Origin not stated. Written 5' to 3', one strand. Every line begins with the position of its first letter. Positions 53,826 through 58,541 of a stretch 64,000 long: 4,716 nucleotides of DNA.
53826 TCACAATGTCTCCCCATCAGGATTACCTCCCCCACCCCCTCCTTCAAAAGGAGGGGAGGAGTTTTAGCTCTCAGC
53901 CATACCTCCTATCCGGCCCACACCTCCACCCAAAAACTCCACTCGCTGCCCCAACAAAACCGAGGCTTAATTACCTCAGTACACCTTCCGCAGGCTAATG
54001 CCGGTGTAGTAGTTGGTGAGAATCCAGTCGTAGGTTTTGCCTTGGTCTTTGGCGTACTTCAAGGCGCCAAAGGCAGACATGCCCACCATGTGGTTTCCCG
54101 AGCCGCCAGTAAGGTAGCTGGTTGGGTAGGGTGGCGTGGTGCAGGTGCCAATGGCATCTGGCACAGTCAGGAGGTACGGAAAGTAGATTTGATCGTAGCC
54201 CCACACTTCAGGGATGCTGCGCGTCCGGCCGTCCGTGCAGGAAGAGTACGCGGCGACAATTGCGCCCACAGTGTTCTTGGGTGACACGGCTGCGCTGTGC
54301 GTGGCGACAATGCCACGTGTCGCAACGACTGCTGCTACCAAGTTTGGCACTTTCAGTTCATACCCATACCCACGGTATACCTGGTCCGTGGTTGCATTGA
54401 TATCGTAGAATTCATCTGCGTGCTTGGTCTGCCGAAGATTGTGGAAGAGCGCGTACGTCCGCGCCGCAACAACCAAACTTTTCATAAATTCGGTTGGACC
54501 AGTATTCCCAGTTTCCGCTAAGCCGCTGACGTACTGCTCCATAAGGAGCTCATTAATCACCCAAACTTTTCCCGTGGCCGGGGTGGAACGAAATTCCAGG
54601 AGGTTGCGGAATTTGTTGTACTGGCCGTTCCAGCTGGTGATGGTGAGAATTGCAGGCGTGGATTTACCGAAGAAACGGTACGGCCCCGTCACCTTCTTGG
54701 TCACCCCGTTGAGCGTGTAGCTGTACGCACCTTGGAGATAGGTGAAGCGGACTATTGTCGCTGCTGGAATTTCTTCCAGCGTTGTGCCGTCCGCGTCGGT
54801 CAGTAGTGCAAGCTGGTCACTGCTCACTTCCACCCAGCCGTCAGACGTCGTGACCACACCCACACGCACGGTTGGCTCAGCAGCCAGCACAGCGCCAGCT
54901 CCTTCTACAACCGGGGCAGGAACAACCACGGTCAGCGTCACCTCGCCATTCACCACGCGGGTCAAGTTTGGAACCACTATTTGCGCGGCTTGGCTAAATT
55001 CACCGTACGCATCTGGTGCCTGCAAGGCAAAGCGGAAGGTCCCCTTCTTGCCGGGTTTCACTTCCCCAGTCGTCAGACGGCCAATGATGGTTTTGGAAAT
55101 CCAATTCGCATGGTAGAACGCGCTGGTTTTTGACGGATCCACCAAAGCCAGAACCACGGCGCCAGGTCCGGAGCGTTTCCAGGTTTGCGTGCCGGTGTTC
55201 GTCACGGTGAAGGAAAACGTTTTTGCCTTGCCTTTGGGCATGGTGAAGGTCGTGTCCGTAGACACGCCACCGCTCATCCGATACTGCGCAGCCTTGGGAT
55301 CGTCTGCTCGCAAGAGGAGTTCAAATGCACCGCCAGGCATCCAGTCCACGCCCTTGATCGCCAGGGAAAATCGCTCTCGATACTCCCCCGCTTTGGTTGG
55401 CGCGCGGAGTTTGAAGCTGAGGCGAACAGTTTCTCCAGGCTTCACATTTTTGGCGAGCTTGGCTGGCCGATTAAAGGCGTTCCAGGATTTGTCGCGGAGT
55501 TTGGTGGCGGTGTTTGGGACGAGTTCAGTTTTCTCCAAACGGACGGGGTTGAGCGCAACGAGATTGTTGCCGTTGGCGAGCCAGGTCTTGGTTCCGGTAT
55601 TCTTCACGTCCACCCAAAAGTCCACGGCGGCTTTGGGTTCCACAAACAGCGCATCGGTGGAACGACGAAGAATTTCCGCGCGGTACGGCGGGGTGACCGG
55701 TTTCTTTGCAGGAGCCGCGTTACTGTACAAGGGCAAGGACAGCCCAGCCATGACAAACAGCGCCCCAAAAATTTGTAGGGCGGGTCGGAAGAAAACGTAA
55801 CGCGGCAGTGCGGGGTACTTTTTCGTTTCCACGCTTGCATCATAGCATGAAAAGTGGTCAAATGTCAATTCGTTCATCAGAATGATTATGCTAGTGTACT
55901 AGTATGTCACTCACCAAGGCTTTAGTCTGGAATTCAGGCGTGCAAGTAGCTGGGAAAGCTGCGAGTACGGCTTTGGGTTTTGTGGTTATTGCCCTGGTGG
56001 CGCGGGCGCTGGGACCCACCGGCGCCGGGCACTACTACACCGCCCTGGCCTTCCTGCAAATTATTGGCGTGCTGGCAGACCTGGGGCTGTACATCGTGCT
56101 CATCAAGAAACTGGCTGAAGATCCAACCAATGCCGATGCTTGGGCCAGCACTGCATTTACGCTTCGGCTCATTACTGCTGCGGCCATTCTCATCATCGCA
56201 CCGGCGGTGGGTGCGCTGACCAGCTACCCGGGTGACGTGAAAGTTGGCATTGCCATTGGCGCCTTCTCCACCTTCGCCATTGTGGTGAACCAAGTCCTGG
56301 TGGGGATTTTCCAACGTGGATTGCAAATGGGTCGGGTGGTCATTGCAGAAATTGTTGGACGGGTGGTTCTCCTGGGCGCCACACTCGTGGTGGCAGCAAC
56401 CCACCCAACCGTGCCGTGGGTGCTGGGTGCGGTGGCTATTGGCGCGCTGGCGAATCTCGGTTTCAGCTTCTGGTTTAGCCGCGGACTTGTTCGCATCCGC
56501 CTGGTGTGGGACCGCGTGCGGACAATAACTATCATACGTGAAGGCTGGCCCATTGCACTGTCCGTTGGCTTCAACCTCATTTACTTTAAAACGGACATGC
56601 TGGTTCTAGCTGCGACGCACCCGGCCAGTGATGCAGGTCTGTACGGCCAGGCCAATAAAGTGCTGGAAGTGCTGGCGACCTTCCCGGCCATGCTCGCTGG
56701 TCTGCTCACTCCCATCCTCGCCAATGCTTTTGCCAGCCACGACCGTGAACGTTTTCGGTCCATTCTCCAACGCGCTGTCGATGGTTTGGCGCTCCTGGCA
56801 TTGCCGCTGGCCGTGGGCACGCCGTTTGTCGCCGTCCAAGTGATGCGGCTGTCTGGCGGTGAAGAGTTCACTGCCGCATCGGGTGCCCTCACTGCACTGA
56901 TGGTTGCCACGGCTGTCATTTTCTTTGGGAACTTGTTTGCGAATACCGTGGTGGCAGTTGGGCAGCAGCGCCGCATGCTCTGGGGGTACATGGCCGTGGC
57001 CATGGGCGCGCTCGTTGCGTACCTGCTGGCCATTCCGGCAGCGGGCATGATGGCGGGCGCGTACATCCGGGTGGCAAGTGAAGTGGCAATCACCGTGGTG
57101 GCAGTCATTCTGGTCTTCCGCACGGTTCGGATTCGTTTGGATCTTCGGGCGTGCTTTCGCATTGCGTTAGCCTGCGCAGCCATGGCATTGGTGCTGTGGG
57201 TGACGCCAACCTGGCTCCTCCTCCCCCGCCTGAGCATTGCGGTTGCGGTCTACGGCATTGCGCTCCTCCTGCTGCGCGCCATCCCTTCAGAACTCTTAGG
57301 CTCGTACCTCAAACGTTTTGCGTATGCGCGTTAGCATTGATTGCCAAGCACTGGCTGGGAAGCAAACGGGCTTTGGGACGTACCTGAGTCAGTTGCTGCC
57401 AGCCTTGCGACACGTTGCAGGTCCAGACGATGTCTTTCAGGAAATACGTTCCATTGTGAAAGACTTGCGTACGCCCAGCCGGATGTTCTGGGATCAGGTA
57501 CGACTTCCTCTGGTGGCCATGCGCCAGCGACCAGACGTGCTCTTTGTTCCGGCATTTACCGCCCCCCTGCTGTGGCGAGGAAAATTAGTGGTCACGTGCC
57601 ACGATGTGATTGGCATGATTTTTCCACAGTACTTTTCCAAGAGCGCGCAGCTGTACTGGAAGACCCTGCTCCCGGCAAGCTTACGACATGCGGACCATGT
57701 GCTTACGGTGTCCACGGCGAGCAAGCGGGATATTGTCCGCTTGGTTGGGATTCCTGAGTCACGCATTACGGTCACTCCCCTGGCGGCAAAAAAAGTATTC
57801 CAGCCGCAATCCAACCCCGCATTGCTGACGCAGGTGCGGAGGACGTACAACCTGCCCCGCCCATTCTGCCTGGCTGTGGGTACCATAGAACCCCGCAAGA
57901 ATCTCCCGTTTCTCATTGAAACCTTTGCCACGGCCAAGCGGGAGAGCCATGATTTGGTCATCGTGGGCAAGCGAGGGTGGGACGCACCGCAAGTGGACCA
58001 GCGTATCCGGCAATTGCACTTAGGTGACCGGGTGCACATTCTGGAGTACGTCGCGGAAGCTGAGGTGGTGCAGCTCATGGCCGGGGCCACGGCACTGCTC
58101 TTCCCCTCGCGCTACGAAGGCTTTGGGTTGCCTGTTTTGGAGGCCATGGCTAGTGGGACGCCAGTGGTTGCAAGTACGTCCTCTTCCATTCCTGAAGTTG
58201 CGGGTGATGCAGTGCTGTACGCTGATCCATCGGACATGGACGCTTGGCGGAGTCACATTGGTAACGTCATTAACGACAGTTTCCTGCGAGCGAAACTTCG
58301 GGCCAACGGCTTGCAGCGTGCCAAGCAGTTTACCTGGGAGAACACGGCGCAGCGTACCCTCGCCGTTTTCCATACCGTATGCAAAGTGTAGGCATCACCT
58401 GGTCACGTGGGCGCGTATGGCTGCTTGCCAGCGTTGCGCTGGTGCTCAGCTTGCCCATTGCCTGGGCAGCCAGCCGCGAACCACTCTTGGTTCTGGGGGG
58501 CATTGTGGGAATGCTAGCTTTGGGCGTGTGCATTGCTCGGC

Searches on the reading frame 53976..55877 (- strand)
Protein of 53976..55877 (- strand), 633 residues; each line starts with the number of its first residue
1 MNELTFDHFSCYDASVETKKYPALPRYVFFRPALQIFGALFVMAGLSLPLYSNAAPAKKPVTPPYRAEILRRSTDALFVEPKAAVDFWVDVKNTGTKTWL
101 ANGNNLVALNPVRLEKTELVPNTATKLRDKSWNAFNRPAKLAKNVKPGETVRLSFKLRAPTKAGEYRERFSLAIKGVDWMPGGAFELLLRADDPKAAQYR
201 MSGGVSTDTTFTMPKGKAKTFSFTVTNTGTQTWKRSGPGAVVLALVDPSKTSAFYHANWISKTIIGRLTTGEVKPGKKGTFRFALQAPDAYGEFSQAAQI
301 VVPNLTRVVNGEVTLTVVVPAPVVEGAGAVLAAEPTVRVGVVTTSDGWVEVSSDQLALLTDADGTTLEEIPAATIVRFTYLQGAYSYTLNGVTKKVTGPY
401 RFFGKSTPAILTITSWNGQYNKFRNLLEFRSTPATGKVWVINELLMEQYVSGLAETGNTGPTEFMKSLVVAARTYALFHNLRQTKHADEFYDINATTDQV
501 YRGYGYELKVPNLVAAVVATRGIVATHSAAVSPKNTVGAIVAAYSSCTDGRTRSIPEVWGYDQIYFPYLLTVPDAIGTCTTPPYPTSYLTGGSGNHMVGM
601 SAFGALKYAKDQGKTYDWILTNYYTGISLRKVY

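Call 45: search_protein_families(library=pfam, proteins=[window:53976-55877:-], max_evalue=0.0001)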
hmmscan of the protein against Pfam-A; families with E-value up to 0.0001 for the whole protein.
window:53976-55877:- (633 aa): 2 families
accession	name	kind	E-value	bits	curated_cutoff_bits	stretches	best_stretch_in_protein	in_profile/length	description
PF08486.15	SpoIID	-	7.1e-12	46.2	23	1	436-527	3-97/97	Stage II sporulation protein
PF16158.11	N_BRCA1_IG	-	2.5e-11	44.5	28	1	90-173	19-91/108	Ig-like domain from next to BRCA1 gene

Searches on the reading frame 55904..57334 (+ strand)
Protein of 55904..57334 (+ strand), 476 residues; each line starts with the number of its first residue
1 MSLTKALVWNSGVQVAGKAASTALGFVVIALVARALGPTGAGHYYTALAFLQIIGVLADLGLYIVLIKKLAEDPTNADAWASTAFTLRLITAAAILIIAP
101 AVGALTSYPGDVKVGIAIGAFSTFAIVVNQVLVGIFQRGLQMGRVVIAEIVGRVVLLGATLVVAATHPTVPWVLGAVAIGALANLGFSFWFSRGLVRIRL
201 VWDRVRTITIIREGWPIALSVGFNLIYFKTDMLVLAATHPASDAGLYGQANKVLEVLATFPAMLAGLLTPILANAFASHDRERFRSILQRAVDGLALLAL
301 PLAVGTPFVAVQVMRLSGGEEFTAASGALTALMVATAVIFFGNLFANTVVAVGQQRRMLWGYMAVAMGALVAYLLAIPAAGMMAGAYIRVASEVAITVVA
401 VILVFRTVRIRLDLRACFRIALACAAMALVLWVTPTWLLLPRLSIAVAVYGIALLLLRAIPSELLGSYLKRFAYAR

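Call 45: search_protein_families(library=pfam, proteins=[window:55904-57334:+], max_evalue=0.0001)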
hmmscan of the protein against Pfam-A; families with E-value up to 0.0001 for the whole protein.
window:55904-57334:+ (476 aa): 2 families
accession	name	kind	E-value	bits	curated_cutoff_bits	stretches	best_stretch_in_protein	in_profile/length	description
PF01943.22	Polysacc_synt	-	6.8e-22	78.6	28.2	1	10-274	4-272/274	Polysaccharide biosynthesis protein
PF13440.11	Polysacc_synt_3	-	2.8e-21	76.5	23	1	32-324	2-290/293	Polysaccharide biosynthesis protein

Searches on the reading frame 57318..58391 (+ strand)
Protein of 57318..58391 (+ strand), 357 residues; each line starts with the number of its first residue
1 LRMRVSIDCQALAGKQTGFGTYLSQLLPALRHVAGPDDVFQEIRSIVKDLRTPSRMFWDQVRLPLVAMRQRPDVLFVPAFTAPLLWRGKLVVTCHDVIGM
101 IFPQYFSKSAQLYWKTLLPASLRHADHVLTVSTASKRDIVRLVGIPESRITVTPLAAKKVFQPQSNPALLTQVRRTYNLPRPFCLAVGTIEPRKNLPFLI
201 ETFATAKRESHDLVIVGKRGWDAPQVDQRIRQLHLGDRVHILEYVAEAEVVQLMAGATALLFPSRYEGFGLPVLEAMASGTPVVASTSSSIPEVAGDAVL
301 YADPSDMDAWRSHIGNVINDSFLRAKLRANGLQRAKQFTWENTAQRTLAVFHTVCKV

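Call 45: search_protein_families(library=pfam, proteins=[window:57318-58391:+], max_evalue=0.0001)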
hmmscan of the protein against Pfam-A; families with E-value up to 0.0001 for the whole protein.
window:57318-58391:+ (357 aa): 6 families
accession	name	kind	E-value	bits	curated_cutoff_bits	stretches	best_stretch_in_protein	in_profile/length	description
PF00534.26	Glycos_transf_1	-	3.5e-30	105.2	26.4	1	180-332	14-170/172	Glycosyl transferases group 1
PF13692.12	Glyco_trans_1_4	-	5e-27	95.3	27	1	182-320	2-142/142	Glycosyl transferases group 1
PF20706.3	GT4-conflict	-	1.6e-16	60.7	26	1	161-346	177-384/385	Family 4 Glycosyltransferase in conflict systems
PF13439.12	Glyco_transf_4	-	1.1e-13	52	28.5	1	43-154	44-163/170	Glycosyltransferase Family 4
PF13524.12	Glyco_trans_1_2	-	5.7e-10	39.8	25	1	200-348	6-143/144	Glycosyl transferase-like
PF13579.12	Glyco_trans_4_4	-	7.5e-09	36.6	29.7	1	68-155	68-157/158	Glycosyl transferase 4-like domain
